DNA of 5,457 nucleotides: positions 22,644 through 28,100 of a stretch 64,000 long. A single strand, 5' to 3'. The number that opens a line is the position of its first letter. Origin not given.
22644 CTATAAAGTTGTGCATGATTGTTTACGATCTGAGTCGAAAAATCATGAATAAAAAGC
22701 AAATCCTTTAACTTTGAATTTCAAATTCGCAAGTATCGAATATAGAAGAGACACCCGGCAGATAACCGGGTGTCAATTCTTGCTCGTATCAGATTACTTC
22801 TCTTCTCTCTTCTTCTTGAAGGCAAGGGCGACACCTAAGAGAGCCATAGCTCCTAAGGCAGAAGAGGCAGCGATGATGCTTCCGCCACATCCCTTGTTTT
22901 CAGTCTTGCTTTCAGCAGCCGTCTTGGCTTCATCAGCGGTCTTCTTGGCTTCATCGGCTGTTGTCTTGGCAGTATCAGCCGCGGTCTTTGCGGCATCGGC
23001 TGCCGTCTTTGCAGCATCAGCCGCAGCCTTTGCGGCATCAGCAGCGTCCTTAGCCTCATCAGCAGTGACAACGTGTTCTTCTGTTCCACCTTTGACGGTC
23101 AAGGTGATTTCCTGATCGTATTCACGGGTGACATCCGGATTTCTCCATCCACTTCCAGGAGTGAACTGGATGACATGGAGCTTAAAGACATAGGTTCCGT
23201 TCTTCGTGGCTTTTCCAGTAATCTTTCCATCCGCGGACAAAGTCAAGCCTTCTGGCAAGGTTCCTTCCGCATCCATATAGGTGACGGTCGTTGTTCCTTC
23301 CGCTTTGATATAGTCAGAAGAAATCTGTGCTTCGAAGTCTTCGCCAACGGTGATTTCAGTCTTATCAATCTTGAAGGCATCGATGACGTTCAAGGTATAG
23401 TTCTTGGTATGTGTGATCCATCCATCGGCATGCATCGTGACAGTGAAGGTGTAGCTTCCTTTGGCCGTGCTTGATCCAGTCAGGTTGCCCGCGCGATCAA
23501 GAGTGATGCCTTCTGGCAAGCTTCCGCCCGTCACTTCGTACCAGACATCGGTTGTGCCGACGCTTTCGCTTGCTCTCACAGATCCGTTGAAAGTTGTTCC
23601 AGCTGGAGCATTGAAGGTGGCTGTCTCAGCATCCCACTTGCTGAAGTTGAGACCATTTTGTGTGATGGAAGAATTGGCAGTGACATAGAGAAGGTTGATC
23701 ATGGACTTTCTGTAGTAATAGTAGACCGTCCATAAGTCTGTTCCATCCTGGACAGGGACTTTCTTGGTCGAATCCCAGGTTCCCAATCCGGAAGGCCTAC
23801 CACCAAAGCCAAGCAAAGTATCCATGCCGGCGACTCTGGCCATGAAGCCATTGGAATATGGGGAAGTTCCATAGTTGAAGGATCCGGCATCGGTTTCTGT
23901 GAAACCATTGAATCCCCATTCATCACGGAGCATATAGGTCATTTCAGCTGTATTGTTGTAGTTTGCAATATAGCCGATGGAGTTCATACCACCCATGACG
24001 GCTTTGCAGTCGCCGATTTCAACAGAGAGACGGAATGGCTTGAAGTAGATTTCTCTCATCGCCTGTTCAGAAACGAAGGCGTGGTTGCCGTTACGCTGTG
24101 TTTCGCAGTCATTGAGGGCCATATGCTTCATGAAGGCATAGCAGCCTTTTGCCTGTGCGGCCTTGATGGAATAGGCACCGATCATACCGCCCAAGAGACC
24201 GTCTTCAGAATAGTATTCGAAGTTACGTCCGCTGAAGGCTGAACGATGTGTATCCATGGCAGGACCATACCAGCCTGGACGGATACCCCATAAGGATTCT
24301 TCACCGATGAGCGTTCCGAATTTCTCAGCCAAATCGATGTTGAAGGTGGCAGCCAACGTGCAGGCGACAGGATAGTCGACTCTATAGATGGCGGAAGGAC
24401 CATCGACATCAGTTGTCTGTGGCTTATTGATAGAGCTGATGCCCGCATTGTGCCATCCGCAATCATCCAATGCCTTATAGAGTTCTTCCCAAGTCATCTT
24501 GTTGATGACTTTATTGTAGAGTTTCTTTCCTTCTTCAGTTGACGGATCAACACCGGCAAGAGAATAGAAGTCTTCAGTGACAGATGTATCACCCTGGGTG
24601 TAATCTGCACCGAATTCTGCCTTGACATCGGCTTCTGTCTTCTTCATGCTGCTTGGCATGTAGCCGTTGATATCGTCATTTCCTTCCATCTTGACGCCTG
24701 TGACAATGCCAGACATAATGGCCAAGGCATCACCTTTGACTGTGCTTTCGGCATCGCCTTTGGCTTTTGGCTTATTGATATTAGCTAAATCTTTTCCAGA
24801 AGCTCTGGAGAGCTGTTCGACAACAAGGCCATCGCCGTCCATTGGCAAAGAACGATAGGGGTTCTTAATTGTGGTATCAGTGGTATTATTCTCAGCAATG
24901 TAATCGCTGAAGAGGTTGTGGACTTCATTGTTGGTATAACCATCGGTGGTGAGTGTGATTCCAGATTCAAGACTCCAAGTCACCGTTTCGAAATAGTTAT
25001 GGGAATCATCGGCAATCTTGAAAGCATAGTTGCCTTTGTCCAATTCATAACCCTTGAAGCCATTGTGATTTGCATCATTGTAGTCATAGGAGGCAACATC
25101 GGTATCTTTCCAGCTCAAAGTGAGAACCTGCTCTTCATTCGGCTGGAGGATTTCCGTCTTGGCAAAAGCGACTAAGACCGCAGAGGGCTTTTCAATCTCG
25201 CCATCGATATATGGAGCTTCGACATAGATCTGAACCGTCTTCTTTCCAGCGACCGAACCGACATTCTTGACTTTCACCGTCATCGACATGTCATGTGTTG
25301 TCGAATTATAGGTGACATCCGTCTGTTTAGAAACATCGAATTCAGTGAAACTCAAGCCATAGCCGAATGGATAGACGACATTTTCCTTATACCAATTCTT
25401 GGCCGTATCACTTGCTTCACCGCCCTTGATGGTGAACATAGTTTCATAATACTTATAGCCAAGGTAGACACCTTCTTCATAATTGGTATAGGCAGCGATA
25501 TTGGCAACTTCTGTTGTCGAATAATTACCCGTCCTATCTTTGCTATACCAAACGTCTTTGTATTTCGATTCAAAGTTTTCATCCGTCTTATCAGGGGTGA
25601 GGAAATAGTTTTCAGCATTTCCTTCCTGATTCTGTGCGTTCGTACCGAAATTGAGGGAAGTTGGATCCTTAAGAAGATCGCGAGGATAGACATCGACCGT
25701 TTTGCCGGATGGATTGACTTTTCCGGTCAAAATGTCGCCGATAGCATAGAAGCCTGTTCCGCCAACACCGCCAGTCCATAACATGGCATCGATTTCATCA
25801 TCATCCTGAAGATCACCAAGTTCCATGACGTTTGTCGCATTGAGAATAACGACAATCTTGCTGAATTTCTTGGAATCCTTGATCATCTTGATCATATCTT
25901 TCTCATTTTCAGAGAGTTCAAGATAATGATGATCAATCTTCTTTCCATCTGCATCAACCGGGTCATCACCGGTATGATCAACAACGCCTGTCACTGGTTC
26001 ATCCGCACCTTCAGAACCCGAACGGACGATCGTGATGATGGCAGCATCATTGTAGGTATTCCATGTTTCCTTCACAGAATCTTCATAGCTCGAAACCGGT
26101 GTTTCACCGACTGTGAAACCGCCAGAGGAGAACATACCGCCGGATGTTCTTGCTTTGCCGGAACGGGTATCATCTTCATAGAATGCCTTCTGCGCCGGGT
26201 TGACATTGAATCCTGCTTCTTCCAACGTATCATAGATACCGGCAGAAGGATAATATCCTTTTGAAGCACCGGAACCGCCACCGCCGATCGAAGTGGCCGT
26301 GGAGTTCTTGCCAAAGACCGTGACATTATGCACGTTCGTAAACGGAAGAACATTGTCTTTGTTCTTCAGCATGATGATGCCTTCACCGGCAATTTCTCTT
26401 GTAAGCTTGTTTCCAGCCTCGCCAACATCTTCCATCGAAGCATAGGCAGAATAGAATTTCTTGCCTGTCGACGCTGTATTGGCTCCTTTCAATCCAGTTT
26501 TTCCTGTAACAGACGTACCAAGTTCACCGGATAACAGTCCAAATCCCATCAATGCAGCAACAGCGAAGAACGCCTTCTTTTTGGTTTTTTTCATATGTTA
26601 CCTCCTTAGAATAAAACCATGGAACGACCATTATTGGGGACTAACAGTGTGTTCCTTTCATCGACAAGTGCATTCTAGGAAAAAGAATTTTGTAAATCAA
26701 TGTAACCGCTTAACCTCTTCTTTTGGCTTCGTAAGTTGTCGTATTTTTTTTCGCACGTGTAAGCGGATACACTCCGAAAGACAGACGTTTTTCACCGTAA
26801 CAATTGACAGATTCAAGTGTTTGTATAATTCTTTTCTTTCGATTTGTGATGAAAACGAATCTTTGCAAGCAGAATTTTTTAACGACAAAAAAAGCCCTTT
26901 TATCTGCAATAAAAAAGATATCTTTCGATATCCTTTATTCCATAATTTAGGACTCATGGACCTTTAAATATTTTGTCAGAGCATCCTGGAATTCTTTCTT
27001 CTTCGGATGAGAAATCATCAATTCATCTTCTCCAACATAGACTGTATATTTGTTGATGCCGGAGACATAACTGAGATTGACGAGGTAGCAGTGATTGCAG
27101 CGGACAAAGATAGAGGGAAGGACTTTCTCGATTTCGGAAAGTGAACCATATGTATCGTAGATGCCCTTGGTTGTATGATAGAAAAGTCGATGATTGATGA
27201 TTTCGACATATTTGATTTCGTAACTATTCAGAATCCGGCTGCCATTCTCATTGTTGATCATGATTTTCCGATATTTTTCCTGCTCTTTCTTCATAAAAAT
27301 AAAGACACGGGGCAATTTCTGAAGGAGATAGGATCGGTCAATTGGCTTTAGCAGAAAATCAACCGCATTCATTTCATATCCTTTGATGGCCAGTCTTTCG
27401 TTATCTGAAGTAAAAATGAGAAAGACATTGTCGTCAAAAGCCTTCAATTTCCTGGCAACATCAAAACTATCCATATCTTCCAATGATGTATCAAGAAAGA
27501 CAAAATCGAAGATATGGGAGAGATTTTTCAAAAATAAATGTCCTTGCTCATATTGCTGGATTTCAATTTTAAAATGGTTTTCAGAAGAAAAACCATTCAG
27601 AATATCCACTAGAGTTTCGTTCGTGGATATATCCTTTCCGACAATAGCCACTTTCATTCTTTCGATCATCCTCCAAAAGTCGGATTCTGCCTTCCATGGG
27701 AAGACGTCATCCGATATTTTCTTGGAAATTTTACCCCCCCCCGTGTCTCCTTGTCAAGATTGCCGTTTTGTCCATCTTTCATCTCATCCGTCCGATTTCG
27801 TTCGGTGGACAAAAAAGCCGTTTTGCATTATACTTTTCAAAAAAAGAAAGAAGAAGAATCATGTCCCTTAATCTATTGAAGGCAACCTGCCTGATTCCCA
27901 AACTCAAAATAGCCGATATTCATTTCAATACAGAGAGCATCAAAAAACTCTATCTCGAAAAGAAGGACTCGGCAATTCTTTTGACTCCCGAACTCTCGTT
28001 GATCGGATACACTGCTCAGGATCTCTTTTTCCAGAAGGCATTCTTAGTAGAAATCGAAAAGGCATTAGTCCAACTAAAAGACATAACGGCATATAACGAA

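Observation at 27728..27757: G9 homopolymer sits inside the -35/-10 spacer of the orphan LytTR regulator promoter, a possible slipped-strand switch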

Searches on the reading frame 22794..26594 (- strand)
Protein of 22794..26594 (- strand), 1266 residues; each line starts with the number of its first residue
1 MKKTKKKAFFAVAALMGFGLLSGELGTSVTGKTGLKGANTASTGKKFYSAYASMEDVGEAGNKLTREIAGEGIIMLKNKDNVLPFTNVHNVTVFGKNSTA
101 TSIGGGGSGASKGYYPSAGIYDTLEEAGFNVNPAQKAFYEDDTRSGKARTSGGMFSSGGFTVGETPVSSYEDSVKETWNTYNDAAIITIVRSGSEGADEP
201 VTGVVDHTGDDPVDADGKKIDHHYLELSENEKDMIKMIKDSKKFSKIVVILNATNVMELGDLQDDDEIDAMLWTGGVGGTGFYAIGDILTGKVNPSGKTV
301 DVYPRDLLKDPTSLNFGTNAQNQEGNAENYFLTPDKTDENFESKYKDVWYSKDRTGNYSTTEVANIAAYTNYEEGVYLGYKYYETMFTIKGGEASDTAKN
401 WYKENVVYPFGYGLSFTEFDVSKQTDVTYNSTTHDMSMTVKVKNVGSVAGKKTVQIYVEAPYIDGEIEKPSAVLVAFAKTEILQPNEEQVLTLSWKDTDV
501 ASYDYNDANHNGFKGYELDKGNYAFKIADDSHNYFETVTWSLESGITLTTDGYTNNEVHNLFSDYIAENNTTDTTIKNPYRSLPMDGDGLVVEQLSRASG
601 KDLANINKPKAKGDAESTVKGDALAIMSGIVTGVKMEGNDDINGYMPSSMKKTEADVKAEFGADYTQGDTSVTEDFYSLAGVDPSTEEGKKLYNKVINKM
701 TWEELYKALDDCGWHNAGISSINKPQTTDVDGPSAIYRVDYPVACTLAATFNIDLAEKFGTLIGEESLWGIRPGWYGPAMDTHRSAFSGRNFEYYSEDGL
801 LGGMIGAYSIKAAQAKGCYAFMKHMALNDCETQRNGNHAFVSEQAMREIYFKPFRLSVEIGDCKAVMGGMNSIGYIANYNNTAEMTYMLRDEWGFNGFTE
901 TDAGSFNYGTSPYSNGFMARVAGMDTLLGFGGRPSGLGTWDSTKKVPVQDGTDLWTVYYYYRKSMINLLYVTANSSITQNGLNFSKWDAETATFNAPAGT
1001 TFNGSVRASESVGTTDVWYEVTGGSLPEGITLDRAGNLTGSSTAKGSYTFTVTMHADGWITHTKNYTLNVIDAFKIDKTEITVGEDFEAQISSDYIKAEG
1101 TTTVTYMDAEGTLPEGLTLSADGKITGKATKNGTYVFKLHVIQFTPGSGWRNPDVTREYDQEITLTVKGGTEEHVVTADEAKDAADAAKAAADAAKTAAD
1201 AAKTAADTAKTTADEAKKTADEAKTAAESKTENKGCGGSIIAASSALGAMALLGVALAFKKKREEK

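Call 6: search_protein_families(library=pfam, proteins=[window:22794-26594:-])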
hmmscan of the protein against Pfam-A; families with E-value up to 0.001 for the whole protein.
window:22794-26594:- (1266 aa): 4 families
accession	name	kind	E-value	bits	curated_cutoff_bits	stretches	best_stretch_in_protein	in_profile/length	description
PF01915.27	Glyco_hydro_3_C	-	8.3e-24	85.1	31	1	73-380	1-200/200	Glycosyl hydrolase family 3 C-terminal domain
PF05345.18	He_PIG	-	1.1e-16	61.5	24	2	991-1070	8-95/96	Putative Ig domain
PF00933.27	Glyco_hydro_3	-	2.8e-14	53.7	27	1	741-925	85-277/316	Glycosyl hydrolase family 3 N terminal domain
PF14310.12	Fn3-like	-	9.1e-08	32.6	25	1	453-531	2-71/71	Fibronectin type III-like domain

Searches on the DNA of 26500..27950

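Call 65: search_rna_families(source=window, start=26500, end=27950, threshold=evalue, max_evalue=1)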
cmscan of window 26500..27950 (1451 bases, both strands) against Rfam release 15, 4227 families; matches with E-value up to 1: 0.
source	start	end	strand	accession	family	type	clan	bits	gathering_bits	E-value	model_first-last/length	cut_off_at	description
